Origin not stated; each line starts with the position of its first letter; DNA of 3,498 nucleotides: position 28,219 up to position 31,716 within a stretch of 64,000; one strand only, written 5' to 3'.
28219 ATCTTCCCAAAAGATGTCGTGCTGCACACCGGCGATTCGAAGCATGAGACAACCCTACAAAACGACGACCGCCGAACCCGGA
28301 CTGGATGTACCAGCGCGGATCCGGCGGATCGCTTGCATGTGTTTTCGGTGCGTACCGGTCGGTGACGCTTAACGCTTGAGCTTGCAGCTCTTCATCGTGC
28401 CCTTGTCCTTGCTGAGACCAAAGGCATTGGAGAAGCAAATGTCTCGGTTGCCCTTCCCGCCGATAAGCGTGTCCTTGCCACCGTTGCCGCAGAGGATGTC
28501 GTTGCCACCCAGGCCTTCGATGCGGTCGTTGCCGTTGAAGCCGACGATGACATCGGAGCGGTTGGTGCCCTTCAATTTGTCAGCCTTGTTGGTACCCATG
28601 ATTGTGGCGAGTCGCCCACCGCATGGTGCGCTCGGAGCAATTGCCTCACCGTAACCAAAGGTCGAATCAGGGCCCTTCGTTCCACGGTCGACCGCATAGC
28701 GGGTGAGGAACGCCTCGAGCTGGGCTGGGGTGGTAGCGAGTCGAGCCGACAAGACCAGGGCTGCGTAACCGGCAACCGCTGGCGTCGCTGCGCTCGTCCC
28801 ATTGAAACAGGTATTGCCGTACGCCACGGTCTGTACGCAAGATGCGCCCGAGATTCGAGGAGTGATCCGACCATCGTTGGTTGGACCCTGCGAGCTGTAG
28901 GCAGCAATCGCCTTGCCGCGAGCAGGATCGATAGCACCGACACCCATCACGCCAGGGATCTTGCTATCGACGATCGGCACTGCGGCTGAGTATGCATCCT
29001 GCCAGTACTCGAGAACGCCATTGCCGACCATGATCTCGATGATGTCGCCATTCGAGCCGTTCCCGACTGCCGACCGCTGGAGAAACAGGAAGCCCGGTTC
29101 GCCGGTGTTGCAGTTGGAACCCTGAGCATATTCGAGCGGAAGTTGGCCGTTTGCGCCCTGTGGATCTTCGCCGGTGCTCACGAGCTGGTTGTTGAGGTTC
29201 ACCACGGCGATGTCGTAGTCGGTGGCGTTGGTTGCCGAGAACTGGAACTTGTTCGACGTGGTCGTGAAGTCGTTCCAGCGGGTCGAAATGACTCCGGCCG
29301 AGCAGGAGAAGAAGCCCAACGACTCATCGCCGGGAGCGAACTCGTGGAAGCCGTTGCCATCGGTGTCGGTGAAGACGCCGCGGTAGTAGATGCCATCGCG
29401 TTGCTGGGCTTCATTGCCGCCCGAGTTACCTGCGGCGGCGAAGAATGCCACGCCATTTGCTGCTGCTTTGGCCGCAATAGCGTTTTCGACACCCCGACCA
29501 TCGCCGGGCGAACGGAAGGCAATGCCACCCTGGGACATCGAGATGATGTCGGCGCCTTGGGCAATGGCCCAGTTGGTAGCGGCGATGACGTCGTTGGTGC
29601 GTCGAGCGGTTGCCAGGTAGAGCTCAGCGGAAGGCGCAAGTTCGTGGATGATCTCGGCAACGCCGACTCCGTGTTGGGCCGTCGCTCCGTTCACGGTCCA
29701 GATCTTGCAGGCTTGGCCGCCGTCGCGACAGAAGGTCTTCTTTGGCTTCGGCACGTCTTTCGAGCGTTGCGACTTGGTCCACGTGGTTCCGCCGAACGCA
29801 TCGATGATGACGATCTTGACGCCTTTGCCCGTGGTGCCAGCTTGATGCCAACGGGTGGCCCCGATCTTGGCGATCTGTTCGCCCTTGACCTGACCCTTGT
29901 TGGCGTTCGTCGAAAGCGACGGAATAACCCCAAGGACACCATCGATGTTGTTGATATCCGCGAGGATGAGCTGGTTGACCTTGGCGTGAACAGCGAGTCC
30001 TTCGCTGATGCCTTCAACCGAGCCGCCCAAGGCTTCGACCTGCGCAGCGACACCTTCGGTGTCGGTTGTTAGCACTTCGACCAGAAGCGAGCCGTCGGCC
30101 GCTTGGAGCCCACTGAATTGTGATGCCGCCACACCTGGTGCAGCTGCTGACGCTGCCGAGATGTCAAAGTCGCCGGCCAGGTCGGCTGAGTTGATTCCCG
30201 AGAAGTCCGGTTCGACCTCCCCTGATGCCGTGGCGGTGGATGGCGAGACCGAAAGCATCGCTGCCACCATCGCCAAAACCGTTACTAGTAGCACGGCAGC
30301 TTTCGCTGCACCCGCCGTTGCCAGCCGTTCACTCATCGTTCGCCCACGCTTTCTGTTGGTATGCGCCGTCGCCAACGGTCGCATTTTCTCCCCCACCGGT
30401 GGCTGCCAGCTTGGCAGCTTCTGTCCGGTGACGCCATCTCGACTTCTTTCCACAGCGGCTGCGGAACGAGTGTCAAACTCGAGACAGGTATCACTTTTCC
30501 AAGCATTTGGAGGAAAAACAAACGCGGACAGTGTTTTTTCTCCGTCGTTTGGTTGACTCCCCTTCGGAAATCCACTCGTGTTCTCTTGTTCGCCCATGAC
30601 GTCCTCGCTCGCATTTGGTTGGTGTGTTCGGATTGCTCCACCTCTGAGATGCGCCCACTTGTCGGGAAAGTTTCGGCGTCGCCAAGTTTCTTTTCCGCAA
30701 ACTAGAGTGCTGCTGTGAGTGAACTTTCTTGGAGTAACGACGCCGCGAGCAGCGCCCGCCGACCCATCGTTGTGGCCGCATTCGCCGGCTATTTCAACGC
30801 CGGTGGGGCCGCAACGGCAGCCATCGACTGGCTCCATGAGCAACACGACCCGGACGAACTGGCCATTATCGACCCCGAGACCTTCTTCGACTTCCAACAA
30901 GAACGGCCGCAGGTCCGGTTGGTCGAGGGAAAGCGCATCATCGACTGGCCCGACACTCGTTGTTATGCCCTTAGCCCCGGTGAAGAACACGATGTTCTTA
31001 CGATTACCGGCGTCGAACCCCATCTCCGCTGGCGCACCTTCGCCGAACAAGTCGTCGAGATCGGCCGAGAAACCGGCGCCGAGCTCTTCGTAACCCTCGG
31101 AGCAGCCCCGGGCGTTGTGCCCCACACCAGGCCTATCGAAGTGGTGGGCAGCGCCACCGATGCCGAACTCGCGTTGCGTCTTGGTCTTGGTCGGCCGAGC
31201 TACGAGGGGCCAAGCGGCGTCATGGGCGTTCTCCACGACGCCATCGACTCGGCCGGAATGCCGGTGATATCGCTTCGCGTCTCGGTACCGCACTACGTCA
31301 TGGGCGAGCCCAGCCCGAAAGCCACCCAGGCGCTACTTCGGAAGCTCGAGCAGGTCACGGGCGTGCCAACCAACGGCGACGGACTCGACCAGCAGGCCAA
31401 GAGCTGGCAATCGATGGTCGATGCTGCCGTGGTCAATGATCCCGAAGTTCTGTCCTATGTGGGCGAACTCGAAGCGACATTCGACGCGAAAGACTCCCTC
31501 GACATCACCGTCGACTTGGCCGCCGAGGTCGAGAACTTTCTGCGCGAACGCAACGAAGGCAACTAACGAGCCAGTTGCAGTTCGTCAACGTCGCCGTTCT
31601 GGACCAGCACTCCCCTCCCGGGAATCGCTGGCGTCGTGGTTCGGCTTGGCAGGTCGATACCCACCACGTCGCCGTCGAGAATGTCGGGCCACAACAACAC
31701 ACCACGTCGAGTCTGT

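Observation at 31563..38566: Compact type VII-like secretion module with two uncharacterised helical partners and no recognisable ESX/Ess membrane core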

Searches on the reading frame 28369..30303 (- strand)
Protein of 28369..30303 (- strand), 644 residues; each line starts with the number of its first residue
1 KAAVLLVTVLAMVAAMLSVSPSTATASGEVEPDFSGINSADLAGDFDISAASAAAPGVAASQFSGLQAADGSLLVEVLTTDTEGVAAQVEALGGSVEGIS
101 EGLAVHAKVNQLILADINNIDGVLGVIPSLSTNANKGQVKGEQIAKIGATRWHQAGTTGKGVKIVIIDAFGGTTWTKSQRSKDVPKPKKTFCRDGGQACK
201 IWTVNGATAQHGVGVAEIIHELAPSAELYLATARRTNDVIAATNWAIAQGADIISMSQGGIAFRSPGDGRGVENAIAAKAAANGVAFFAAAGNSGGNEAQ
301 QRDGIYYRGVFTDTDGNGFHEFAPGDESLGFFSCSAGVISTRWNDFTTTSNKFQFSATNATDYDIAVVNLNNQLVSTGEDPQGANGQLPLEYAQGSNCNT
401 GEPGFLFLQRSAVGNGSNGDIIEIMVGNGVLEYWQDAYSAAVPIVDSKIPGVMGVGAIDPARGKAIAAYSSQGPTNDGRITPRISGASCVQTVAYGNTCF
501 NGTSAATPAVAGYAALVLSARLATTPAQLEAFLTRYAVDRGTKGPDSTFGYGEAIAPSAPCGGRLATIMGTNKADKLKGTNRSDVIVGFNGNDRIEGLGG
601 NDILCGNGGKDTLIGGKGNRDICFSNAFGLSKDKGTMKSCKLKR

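Call 4: search_protein_families(library=pfam, proteins=[window:28369-30303:-], max_evalue=0.1)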
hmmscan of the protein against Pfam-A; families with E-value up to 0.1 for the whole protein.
window:28369-30303:- (644 aa): 2 families
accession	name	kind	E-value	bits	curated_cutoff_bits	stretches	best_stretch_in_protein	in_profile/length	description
PF00082.27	Peptidase_S8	-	1.2e-20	74.4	21.8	2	412-552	150-288/288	Subtilase family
PF00353.25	HemolysinCabind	-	7.4e-10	39.1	23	2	570-604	2-36/36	RTX calcium-binding nonapeptide repeat (4 copies)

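Call 5: search_protein_families(library=ncbifam, proteins=[window:28369-30303:-], max_evalue=0.1)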
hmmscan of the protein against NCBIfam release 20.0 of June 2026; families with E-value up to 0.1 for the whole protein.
window:28369-30303:- (644 aa): 12 families
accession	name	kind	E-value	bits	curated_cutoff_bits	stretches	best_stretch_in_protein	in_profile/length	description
TIGR03921.1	T7SS_mycosin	equivalog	1.3e-14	54.1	278.75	2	421-552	165-277/353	type VII secretion-associated serine protease mycosin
NF049966.1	QH_SP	equivalog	7.8e-10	38.5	165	1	202-295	33-126/219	subtilisin-like serine protease QhpE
NF033943.0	RTX_toxin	subfamily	2.4e-08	32.7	1000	1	567-622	671-726/930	RTX family hemolysin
NF046115.1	Ca_rpt_SMc04171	equivalog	6.9e-08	32.1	625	1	568-620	435-487/574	SMc04171 family calcium-binding repeat protein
NF035945.1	Zn_serralysin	subfamily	2.5e-05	23.6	500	1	580-626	325-371/462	serralysin family metalloprotease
NF033203.1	entero_EhxA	exception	2.8e-05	22.5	2000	1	568-622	705-759/997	enterohemolysin EhxA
NF050046.1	PueAB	exception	0.00029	19.4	670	1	579-620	374-415/616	polyurethane esterase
NF053766.1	ZapA_metallo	exception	0.00057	19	940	1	569-622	334-387/483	ZapA family metalloprotease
TIGR03895.1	protease_PatA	subfamily_domain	0.00057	18.8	421.05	1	445-523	106-182/606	PatA/PatG family cyanobactin maturation protease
NF052454.1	BtaGlycanEglC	equivalog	0.0012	17.8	700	1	571-619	97-145/459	endo-1,3-1,4-beta-glycanase EglC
NF002734.0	PRK02654.1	equivalog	0.0093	14.9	324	1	199-299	161-261/384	membrane protein insertase YidC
NF041528.1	strep_LAETG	domain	0.095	12.5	30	0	502-520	6-24/35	LAETG motif-containing sortase-dependent surface protein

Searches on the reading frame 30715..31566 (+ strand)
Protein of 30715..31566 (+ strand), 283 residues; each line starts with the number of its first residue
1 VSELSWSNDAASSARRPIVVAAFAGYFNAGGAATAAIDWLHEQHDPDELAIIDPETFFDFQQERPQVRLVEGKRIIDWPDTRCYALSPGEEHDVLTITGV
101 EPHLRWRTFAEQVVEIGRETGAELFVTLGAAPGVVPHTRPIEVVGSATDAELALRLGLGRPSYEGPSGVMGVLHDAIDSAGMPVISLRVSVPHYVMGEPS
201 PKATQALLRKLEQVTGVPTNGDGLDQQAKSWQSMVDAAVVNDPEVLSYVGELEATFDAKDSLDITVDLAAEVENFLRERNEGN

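Call 21: search_protein_families(library=pfam, proteins=[window:30715-31566:+], max_evalue=0.01)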
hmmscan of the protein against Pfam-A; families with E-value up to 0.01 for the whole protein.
window:30715-31566:+ (283 aa): 1 family
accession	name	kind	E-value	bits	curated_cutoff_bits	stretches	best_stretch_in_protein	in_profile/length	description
PF09754.15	PAC2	-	1.9e-49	168.9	25.8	1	22-237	1-213/215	PAC2 family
